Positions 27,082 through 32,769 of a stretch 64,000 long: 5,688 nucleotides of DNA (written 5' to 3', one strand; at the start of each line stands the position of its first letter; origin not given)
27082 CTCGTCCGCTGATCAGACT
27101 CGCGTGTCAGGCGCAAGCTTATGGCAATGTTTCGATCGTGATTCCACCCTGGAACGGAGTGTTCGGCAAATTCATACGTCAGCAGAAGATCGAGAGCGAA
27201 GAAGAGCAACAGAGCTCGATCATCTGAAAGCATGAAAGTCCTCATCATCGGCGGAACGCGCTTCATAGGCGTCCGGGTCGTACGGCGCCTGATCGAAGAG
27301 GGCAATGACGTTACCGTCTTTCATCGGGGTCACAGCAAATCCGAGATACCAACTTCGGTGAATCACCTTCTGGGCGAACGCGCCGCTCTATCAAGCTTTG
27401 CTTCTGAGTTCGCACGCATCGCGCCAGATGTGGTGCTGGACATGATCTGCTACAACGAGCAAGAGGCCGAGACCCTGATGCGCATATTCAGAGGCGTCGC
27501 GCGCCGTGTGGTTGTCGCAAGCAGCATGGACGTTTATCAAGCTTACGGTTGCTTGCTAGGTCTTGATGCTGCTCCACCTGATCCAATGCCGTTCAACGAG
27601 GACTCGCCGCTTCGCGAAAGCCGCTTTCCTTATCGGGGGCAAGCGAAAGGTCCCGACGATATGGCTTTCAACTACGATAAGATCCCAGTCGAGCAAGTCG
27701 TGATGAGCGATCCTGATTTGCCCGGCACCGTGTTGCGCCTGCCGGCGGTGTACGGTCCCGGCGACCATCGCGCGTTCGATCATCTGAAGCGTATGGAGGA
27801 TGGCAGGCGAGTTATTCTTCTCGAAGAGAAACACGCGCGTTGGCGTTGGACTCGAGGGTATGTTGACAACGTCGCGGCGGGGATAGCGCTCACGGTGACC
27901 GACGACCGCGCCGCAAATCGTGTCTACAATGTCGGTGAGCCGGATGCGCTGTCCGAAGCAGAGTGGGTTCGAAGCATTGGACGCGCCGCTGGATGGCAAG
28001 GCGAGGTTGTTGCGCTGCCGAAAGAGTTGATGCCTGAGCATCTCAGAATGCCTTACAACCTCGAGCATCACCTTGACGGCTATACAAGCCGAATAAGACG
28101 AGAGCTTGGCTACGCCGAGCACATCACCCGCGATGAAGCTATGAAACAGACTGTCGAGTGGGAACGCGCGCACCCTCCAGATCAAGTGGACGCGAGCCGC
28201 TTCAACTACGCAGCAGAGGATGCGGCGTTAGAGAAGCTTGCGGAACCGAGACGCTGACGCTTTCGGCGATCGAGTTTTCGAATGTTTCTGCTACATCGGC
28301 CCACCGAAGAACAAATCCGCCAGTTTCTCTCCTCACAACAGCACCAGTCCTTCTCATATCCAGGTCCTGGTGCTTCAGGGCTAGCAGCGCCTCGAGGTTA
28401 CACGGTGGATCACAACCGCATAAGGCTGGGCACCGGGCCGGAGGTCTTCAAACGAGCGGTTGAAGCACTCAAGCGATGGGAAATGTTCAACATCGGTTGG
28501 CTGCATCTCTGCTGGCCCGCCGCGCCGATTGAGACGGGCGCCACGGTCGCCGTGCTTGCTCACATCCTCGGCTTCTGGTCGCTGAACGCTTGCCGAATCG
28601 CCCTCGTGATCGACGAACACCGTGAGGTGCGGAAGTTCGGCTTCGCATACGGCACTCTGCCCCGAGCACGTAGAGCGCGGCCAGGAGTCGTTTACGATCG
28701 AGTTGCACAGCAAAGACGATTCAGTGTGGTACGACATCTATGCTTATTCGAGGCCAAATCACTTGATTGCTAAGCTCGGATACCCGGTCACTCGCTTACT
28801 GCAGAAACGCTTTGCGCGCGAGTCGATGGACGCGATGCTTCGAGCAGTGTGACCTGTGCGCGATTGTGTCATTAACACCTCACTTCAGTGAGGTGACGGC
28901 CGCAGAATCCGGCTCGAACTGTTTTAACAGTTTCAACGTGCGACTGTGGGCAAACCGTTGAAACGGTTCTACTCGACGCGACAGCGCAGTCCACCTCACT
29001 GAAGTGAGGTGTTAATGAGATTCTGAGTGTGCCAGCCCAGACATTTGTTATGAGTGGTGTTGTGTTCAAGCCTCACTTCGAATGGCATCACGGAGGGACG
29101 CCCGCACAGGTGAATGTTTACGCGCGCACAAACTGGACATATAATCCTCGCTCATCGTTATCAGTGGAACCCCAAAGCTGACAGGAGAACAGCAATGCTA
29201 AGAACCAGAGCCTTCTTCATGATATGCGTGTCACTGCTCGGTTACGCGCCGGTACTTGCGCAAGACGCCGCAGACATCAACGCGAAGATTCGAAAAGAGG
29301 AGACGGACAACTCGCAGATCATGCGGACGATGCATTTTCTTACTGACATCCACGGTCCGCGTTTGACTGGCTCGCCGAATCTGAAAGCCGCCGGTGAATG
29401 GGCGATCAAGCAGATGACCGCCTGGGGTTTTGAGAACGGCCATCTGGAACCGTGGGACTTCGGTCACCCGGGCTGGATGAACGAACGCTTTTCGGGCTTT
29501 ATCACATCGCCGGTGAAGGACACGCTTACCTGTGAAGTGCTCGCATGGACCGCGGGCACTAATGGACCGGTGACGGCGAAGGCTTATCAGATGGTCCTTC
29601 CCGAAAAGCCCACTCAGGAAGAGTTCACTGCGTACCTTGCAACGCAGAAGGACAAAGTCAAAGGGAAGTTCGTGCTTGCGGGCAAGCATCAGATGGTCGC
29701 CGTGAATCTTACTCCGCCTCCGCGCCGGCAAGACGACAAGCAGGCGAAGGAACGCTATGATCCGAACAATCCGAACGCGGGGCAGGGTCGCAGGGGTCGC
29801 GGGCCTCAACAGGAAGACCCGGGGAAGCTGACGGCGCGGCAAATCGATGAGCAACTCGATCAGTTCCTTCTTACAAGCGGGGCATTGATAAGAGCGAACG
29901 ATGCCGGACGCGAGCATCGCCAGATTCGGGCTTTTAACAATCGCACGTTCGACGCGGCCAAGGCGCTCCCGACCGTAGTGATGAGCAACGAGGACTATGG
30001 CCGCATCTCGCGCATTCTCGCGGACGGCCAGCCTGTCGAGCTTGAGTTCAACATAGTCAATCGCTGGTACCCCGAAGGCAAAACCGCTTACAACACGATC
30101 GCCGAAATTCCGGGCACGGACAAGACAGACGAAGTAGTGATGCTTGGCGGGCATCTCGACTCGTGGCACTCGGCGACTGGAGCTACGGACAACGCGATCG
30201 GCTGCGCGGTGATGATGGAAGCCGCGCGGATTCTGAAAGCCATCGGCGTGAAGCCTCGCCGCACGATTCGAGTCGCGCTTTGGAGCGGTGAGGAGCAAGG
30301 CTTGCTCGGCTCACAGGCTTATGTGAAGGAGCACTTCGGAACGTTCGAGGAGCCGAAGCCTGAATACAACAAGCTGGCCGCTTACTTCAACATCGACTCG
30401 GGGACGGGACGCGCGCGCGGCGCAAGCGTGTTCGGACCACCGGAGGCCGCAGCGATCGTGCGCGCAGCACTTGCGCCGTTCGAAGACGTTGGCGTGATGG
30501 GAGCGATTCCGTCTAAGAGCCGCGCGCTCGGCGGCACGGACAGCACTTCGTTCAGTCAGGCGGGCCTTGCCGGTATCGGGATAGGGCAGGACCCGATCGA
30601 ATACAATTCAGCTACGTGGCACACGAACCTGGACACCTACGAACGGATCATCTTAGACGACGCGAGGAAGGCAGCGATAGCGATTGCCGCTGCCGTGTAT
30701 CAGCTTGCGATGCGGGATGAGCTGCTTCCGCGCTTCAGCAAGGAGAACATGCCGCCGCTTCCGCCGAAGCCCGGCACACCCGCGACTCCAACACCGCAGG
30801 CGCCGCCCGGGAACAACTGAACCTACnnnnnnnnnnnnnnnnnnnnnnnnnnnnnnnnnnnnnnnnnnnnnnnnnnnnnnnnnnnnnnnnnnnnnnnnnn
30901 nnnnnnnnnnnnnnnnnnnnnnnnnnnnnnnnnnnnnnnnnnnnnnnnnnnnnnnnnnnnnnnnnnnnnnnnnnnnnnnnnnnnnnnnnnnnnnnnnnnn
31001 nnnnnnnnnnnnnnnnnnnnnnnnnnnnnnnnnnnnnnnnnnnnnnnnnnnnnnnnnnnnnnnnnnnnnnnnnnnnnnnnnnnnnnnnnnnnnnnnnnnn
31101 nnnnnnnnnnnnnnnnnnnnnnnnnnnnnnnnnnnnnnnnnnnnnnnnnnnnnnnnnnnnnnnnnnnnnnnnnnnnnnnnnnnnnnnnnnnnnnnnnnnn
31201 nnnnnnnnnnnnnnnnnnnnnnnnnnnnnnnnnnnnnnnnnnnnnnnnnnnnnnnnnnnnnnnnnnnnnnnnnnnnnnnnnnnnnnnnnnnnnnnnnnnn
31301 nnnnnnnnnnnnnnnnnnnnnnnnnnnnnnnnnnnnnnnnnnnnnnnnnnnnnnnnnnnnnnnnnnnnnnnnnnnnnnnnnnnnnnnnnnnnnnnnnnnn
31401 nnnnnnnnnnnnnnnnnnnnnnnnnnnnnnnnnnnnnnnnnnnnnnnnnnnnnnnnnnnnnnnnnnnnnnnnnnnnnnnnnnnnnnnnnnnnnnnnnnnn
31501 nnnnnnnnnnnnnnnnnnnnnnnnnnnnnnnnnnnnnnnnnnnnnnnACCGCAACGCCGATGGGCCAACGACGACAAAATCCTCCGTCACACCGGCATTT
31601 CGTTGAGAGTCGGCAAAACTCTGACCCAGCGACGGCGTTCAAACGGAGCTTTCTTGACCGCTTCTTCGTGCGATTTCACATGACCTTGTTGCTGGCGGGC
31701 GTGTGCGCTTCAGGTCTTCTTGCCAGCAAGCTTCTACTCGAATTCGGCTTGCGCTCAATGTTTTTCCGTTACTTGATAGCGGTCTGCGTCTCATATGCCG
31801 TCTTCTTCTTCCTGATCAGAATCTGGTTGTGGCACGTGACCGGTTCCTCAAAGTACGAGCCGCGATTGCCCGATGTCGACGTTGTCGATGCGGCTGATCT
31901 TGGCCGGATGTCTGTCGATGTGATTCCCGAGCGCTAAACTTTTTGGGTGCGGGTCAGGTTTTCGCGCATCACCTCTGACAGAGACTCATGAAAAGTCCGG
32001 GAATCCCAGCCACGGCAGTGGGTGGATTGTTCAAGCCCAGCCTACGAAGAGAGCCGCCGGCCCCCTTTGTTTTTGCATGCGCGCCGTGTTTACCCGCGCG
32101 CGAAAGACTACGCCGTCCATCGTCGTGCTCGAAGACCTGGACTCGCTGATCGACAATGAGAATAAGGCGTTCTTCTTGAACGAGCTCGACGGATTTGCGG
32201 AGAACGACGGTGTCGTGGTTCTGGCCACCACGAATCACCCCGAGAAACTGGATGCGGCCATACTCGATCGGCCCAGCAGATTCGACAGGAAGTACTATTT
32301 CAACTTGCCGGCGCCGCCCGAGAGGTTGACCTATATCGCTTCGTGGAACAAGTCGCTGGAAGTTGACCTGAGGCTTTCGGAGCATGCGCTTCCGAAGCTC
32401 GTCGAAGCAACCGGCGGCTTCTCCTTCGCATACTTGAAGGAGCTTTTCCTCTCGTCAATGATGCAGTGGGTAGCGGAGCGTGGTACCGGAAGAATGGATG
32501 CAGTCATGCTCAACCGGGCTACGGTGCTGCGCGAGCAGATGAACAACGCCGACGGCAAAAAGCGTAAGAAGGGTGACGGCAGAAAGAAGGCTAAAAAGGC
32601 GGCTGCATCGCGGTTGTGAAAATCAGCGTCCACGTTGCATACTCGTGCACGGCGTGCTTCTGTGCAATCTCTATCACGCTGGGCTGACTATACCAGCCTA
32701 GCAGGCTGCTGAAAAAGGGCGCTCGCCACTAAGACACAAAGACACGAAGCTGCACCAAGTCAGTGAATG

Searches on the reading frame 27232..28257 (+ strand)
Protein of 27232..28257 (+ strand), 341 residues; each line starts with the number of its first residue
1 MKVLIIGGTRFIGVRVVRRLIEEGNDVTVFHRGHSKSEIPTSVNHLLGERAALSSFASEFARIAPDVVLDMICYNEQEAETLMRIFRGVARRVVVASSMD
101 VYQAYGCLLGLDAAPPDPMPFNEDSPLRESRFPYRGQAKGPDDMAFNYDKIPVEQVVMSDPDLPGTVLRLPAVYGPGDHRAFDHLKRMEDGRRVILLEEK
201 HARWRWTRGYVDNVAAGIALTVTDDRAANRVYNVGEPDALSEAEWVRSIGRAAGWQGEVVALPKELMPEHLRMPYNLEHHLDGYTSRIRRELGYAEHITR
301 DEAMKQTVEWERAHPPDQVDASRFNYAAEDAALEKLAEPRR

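Call 35: search_protein_families(library=pfam, proteins=[window:27232-28257:+], max_evalue=0.001)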
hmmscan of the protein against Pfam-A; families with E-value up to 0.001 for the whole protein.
window:27232-28257:+ (341 aa): 2 families
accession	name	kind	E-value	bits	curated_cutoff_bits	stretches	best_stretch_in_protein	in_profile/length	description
PF01370.27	Epimerase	-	3.3e-12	46.8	20.9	1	3-235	1-240/240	NAD dependent epimerase/dehydratase family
PF01073.25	3Beta_HSD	-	4.8e-05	23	22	0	162-221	170-228/280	3-beta hydroxysteroid dehydrogenase/isomerase family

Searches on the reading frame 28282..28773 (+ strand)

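Call 35: search_protein_families(library=pfam, proteins=[window:28282-28773:+], max_evalue=0.001)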
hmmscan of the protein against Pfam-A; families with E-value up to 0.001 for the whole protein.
window:28282-28773:+ (163 aa): 1 family
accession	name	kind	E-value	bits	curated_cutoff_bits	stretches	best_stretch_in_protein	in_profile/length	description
PF09348.15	DUF1990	-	3e-23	83.1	23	1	26-127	2-101/157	Domain of unknown function (DUF1990)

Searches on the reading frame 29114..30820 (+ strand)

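Call 35: search_protein_families(library=pfam, proteins=[window:29114-30820:+], max_evalue=0.001)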
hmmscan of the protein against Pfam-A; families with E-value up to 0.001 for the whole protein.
window:29114-30820:+ (568 aa): 2 families
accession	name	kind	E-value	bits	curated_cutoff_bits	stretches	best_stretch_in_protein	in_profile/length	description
PF04389.22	Peptidase_M28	-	2e-38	132.5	21.3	1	327-527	1-192/193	Peptidase family M28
PF01546.33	Peptidase_M20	-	2e-08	34.8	24.6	1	354-504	30-183/206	Peptidase family M20/M25/M40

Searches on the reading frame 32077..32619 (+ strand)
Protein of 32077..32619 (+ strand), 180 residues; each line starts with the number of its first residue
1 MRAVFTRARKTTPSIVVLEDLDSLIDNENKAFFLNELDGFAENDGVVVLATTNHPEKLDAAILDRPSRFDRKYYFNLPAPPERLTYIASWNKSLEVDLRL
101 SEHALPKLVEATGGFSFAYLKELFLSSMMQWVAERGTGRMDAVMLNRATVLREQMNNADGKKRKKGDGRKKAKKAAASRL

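Call 35: search_protein_families(library=pfam, proteins=[window:32077-32619:+], max_evalue=0.001)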
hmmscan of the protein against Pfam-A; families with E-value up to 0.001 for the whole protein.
window:32077-32619:+ (180 aa): 1 family
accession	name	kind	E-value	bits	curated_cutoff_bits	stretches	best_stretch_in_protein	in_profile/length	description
PF00004.35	AAA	-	6.3e-14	53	21.2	1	2-76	47-130/131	ATPase family associated with various cellular activities (AAA)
